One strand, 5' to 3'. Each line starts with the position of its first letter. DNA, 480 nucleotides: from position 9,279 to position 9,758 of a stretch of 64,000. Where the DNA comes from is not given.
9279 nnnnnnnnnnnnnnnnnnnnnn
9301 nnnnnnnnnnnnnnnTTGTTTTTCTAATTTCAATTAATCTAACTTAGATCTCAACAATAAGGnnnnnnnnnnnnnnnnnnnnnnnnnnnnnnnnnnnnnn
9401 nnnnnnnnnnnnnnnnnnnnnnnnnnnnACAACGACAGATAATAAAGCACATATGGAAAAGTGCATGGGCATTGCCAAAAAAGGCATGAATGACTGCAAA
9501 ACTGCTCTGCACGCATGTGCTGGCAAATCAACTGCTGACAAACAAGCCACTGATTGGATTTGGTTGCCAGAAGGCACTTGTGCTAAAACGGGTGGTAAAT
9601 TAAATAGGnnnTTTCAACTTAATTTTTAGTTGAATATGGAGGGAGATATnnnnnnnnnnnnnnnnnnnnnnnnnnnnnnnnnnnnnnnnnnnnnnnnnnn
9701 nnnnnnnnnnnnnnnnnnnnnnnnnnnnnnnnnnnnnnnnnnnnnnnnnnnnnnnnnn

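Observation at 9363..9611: Second precursor paralogue carries a lipoprotein lipobox instead of a plain Sec signal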

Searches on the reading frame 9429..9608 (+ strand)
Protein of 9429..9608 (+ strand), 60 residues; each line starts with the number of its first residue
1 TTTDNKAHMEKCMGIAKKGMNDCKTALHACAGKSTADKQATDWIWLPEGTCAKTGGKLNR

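Call 18: search_protein_representatives(protein=window:9429-9608:+)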
Query: 60 residues. Proteins with E-value up to 0.001 (for the whole library): 874; up to 1e-10: 60; up to 1e-30: 0. The best 150 are listed.
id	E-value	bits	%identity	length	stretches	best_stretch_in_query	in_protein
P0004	4.2e-23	96.0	44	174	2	7-57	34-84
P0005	7.5e-23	95.2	30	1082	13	11-52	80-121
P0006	1.4e-21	91.2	51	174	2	7-58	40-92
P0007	2.1e-19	84.4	42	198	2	8-57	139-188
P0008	2.3e-17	77.9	47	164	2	8-53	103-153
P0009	3.7e-17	77.3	48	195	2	8-56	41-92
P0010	4.0e-16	74.0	44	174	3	8-58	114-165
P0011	7.0e-15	70.1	46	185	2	9-54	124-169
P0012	1.6e-13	65.9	61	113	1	9-57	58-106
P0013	1.6e-13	65.8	62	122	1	5-56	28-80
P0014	2.0e-13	65.5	60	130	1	9-56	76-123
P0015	2.5e-13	65.2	56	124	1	8-59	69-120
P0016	4.8e-13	64.4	57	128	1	4-54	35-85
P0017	5.9e-13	64.1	59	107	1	6-56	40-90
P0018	1.2e-12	63.1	58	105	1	9-56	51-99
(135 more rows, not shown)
